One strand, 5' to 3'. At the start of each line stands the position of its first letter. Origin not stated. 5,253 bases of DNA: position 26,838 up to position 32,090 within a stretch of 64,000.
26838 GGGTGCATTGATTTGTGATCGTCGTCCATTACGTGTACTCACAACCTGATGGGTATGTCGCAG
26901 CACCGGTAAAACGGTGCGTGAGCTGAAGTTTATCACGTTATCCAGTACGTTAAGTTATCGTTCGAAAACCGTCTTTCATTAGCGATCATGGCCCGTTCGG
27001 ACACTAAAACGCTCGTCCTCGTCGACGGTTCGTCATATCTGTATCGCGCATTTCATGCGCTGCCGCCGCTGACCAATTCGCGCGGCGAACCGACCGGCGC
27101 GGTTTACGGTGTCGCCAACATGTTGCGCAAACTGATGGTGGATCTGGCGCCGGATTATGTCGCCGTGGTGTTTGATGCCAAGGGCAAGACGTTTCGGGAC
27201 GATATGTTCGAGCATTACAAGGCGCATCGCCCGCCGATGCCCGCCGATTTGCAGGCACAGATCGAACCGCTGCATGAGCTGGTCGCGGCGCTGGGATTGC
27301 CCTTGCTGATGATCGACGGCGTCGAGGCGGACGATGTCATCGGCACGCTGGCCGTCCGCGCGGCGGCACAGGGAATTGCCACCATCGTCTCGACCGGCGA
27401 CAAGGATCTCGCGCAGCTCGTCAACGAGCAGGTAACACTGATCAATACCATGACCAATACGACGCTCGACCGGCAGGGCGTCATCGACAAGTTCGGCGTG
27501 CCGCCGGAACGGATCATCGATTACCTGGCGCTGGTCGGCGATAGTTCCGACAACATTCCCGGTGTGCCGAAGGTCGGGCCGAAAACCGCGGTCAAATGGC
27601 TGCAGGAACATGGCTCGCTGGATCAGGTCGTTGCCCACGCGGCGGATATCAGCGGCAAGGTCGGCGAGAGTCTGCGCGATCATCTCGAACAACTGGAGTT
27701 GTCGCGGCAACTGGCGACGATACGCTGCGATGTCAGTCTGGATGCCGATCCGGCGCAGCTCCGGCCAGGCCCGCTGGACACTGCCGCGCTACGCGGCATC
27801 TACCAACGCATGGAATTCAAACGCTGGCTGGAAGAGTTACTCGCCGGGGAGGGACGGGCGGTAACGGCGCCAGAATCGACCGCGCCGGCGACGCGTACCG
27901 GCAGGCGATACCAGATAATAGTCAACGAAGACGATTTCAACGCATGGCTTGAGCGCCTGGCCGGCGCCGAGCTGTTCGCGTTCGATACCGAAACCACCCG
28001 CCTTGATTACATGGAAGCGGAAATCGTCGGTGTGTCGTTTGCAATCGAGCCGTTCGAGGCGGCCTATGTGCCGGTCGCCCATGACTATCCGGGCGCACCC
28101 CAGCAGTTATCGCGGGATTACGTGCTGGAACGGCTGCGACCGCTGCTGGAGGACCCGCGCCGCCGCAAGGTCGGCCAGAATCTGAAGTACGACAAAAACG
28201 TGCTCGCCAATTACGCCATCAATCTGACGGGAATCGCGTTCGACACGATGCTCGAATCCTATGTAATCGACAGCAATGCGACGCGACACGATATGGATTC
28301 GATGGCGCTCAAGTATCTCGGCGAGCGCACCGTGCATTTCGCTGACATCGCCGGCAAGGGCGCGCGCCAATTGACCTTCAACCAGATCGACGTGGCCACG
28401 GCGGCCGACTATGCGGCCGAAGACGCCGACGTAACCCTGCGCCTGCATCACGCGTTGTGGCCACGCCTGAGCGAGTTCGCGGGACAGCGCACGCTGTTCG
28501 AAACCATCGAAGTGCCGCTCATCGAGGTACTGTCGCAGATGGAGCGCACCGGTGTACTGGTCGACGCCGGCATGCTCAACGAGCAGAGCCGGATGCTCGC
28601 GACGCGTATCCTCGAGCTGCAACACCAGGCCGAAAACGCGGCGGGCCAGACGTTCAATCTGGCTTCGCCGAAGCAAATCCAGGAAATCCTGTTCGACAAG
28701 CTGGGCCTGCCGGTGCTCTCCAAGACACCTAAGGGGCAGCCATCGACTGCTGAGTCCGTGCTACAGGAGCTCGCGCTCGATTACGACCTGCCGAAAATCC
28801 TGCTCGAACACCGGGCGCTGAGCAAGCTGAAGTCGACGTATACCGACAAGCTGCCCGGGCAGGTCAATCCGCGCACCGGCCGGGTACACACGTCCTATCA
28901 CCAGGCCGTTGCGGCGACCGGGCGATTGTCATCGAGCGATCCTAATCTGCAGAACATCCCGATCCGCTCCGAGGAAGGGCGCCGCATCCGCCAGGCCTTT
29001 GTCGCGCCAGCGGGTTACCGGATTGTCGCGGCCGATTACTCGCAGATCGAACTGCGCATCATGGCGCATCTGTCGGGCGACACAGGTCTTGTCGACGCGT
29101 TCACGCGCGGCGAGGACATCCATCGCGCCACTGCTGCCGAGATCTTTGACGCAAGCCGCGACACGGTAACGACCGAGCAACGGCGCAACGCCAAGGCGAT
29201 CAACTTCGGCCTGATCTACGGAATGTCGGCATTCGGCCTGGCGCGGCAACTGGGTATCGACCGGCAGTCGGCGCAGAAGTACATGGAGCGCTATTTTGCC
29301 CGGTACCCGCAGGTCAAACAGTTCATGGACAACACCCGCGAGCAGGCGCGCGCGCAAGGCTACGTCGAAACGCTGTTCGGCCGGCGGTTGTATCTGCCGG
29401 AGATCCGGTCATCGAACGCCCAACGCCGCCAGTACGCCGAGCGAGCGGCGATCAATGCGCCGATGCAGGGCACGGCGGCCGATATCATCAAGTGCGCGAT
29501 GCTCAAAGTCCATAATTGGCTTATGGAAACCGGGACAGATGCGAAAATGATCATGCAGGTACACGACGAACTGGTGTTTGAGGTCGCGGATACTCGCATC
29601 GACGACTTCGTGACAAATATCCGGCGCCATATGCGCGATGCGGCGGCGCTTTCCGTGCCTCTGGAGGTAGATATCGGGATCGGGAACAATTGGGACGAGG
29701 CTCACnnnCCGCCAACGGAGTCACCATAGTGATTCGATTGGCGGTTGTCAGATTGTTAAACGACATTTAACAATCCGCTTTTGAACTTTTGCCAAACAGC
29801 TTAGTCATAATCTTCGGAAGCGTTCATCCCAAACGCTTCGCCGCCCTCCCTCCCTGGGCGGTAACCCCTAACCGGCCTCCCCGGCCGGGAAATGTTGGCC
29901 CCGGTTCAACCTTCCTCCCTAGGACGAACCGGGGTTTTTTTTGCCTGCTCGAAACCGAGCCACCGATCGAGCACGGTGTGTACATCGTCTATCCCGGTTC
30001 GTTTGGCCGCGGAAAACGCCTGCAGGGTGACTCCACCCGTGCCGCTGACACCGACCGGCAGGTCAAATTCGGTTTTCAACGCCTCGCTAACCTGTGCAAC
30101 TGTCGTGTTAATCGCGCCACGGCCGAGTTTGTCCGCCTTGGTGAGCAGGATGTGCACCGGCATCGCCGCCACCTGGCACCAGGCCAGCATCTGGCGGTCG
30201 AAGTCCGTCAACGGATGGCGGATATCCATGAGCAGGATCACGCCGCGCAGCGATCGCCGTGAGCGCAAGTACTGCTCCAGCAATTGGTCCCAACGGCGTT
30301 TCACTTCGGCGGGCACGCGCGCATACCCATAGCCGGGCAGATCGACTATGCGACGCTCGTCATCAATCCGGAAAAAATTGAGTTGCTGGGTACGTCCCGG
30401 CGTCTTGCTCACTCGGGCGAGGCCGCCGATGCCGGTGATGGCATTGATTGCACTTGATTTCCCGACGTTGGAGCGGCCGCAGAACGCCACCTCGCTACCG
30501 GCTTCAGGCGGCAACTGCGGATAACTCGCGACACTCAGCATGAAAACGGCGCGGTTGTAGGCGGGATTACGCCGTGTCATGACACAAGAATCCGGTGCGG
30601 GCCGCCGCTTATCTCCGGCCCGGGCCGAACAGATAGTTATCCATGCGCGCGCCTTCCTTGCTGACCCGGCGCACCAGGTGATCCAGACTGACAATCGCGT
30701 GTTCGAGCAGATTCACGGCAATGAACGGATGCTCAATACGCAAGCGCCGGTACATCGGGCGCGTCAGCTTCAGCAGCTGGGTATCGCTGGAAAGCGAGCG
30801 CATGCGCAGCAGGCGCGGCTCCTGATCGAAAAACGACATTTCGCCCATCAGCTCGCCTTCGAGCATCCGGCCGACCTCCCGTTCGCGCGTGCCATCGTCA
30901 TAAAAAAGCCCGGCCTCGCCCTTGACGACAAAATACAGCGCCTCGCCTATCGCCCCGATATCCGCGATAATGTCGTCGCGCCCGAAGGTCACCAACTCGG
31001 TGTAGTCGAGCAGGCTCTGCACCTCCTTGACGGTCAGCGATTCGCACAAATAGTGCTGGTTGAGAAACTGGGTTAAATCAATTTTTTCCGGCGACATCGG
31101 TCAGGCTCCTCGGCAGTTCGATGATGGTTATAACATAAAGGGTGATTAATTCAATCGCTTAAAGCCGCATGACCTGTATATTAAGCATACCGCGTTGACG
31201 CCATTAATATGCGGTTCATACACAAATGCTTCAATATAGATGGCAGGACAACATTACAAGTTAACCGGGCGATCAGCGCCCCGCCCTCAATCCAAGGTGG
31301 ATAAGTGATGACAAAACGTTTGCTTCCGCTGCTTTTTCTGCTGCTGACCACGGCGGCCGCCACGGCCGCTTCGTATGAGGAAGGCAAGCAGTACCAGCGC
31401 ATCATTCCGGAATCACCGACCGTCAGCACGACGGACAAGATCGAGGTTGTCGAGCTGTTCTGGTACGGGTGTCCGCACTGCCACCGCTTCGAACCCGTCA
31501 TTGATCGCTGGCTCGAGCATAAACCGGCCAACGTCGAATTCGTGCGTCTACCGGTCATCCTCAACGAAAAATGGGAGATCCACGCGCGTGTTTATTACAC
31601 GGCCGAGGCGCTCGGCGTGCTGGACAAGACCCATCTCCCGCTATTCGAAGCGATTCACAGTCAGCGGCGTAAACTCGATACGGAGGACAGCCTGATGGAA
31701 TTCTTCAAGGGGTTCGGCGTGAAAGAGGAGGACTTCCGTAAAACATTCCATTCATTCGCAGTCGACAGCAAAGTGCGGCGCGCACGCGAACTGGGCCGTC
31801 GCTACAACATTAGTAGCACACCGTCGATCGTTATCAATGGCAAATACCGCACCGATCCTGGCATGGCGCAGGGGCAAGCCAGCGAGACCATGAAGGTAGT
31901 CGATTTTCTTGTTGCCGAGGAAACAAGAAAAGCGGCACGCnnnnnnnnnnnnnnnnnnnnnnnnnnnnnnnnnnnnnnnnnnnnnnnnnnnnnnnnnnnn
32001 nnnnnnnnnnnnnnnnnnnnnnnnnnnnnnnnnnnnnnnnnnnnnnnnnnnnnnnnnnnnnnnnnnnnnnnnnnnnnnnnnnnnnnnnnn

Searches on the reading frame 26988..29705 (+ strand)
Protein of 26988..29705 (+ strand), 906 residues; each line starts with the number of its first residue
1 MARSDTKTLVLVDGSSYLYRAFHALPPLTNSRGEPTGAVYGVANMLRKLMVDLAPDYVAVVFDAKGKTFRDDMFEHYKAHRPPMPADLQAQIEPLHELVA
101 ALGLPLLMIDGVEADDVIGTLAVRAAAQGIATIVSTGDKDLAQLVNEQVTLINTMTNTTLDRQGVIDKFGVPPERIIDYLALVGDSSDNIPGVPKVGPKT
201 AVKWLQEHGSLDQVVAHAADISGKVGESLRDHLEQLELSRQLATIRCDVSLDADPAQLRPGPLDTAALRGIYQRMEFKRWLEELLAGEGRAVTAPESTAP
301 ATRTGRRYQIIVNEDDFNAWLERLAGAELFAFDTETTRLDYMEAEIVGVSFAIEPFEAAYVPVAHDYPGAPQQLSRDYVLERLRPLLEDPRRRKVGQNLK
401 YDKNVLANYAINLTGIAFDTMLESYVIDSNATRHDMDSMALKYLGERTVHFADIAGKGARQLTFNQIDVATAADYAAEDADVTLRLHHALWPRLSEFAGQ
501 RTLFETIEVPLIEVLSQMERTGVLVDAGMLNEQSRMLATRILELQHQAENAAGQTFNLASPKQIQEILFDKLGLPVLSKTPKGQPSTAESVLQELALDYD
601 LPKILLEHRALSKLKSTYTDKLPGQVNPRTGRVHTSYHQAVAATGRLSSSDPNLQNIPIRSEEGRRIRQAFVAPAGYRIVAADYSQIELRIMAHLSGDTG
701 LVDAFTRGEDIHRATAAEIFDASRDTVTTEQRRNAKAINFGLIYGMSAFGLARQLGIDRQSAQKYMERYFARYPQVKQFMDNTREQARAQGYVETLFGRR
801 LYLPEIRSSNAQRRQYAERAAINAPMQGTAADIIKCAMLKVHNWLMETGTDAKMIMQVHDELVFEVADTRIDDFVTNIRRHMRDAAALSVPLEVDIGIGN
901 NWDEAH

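Call 7: search_protein_families(library=ncbifam, proteins=[window:26988-29705:+], max_evalue=0.00001)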
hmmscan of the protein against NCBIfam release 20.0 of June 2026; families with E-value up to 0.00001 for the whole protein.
window:26988-29705:+ (906 aa): 14 families
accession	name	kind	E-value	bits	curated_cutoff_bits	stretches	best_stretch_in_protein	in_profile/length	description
NF004397.1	PRK05755.1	equivalog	0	1231.1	720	1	7-906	1-889/889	DNA polymerase I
TIGR00593.1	pola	equivalog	5e-292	971.5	600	1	9-906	1-890/890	DNA polymerase I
NF011539.0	PRK14975.1-3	equivalog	1.1e-107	360.9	640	1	301-904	40-627/628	bifunctional 3'-5' exonuclease/DNA polymerase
NF011540.0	PRK14975.1-4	equivalog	4.7e-79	266.4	601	1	377-904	57-575/576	bifunctional 3'-5' exonuclease/DNA polymerase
NF011541.0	PRK14975.2-1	equivalog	3.1e-74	250.4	871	1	335-904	38-635/645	bifunctional 3'-5' exonuclease/DNA polymerase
NF011545.0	PRK14976.1-2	equivalog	4.2e-66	223.1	434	1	5-253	5-261/287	5'-3' exonuclease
NF038380.1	phage_DpoZ_1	exception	1.8e-65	221.5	500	1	328-905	3-605/607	aminoadenine-incorporating DNA polymerase DpoZ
NF011547.0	PRK14976.1-4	equivalog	1.5e-62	211.5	305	1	7-281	2-285/291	5'-3' exonuclease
NF007017.0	PRK09482.1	equivalog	2.3e-49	168.3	261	1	8-259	4-253/257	flap endonuclease Xni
NF011542.0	PRK14975.2-2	equivalog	3.5e-43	147.9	1061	1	627-904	498-789/802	bifunctional 3'-5' exonuclease/DNA polymerase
NF011546.0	PRK14976.1-3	equivalog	4.6e-42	144.3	347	1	6-259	2-265/297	5'-3' exonuclease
NF011543.0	PRK14975.2-3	equivalog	6.1e-40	137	1139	1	626-869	536-798/853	bifunctional 3'-5' exonuclease/DNA polymerase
NF011538.0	PRK14975.1-1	equivalog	7.7e-22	77.4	389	1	586-889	243-535/557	bifunctional 3'-5' exonuclease/DNA polymerase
NF038381.1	phage_DpoZ_2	exception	2.9e-20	72.2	350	1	512-786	319-619/754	aminoadenine-incorporating DNA polymerase DpoZ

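Call 20: find_homologous_proteins(query=window:26988-29705:+, max_evalue=1e-100)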
Query window:26988-29705:+ (906 aa): 8000 proteins with E <= 1e-100 among 8000 candidates; the best 120 are listed.
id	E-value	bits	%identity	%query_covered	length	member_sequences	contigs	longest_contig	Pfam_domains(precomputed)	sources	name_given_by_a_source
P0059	0.0e+0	2026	100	100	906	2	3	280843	PF01612.27,PF01367.26,PF02739.23,PF22619.3,PF00476.27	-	-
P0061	0.0e+0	1716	85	100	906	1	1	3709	PF01612.27,PF01367.26,PF02739.23,PF22619.3,PF00476.27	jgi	jgi:DNA polymerase-1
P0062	0.0e+0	1583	78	100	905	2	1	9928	PF01612.27,PF01367.26,PF02739.23,PF22619.3,PF00476.27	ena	-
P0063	0.0e+0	1452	72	100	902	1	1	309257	PF01612.27,PF01367.26,PF02739.23,PF22619.3,PF00476.27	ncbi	ncbi:MAG: DNA polymerase I [Gammaproteobacteria bacterium]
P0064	0.0e+0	1450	72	100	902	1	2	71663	PF01612.27,PF01367.26,PF02739.23,PF22619.3,PF00476.27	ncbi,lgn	-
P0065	0.0e+0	1449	72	100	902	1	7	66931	PF01612.27,PF01367.26,PF02739.23,PF22619.3,PF00476.27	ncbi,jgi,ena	-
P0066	0.0e+0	1449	73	99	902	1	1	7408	PF01612.27,PF01367.26,PF02739.23,PF22619.3,PF00476.27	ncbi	-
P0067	0.0e+0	1443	72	100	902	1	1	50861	PF01612.27,PF01367.26,PF02739.23,PF22619.3,PF00476.27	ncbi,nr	ncbi:MAG: DNA polymerase I [Gammaproteobacteria bacterium]|nr:DNA polymerase I [Gammaproteobacteria 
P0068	0.0e+0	1436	72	100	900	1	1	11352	PF01612.27,PF01367.26,PF02739.23,PF22619.3,PF00476.27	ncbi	-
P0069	0.0e+0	1431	71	100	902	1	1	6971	PF01612.27,PF01367.26,PF02739.23,PF22619.3,PF00476.27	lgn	-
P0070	0.0e+0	1408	70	100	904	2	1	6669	PF01612.27,PF01367.26,PF02739.23,PF22619.3,PF00476.27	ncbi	ncbi:MAG: DNA polymerase I [Gammaproteobacteria bacterium]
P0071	0.0e+0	1408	71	99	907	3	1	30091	PF01612.27,PF01367.26,PF02739.23,PF22619.3,PF00476.27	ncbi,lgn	ncbi:MAG: DNA polymerase I [Pseudomonadota bacterium]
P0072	0.0e+0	1408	70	100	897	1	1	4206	PF01612.27,PF01367.26,PF02739.23,PF22619.3,PF00476.27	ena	-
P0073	0.0e+0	1403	70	100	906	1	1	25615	PF01612.27,PF01367.26,PF02739.23,PF22619.3,PF00476.27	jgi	jgi:DNA polymerase-1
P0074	0.0e+0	1402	70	100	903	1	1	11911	PF01612.27,PF01367.26,PF02739.23,PF22619.3,PF00476.27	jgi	jgi:DNA polymerase-1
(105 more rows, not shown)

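Call 67: find_encoding_contigs(protein=P0067, flank=10000, max_places=2)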
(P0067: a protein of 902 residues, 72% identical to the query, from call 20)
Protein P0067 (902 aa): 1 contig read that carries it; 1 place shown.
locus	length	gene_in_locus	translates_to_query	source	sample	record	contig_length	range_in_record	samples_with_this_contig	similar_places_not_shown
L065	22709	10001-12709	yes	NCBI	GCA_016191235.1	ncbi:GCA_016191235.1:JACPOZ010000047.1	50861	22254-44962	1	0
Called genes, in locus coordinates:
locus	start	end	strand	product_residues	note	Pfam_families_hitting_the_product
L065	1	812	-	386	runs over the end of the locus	PF00285:Citrate_synt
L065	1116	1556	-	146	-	PF07963:N_methyl, PF08334:T2SSG, PF22434:PilW_C (faint)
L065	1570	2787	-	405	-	PF28597:T2SSF_N, PF00482:T2SSF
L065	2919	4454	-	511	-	PF22341:GSPE_N1E, PF00437:T2SSE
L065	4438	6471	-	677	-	PF21305:type_II_gspD_N0, PF03958:Secretin_N, PF00263:Secretin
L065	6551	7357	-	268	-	PF11356:T2SSC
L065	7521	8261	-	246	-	PF01757:Acyl_transf_3 (faint), PF07786:HGSNAT_cat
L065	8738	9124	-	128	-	PF11191:DUF2782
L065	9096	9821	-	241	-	PF18306:LDcluster4, PF03641:Lysine_decarbox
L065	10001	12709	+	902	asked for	PF02739:5_3_exonuc_N, PF01367:5_3_exonuc, PF01612:DNA_pol_A_exo1, PF22619:DNA_polI_exo1, PF00476:DNA_pol_A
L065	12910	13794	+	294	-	PF01555:N6_N4_Mtase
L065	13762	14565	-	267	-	PF17411:SmaI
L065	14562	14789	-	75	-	PF13560:HTH_31, PF01381:HTH_3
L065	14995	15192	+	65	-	PF00476:DNA_pol_A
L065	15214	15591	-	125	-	PF11333:DUF3135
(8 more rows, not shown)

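Call 68: find_encoding_contigs(protein=P0063, flank=10000, max_places=2)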
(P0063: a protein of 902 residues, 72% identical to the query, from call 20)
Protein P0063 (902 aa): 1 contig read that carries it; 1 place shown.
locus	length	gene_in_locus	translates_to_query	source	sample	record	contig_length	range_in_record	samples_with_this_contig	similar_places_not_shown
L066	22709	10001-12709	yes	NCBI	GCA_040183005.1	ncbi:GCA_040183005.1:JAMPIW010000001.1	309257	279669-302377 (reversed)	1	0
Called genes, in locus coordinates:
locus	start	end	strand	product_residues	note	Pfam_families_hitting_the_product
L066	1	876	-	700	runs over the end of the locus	PF21305:type_II_gspD_N0, PF03958:Secretin_N, PF00263:Secretin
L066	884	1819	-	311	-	PF11356:T2SSC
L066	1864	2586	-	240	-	PF07786:HGSNAT_cat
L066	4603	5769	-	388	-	PF14294:DUF4372, PF01609:DDE_Tnp_1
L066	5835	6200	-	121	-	-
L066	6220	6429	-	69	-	-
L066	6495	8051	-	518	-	PF08448:PAS_4, PF13188:PAS_8 (weak), PF00989:PAS, PF13188:PAS_8, PF08448:PAS_4, PF13426:PAS_9, PF13487:HD_5, PF01966:HD, +2 more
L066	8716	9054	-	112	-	PF11191:DUF2782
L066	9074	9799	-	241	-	PF18306:LDcluster4, PF03641:Lysine_decarbox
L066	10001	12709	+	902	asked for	PF02739:5_3_exonuc_N, PF01367:5_3_exonuc, PF01612:DNA_pol_A_exo1, PF22619:DNA_polI_exo1, PF00476:DNA_pol_A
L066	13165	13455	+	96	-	PF01909:NTP_transf_2, PF18765:Polbeta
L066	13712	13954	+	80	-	PF01934:HepT-like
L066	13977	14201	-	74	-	PF07589:PEP_exosort_dom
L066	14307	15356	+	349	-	PF01548:DEDD_Tnp_IS110, PF02371:Transposase_20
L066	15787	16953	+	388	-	PF14294:DUF4372, PF01609:DDE_Tnp_1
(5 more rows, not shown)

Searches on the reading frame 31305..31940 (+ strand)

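Call 7: search_protein_families(library=ncbifam, proteins=[window:31305-31940:+], max_evalue=0.00001)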
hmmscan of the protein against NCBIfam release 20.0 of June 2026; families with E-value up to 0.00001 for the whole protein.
window:31305-31940:+ (212 aa): 2 families
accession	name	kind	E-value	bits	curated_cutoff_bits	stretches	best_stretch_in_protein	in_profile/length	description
NF047695.1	ThlDiSintDsbAHaem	equivalog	1.6e-24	86.5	290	1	3-191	2-188/206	thiol:disulfide interchange protein DsbA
NF008198.0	PRK10954.1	equivalog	1.4e-21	77.1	279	1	7-186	6-182/207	thiol:disulfide interchange protein DsbA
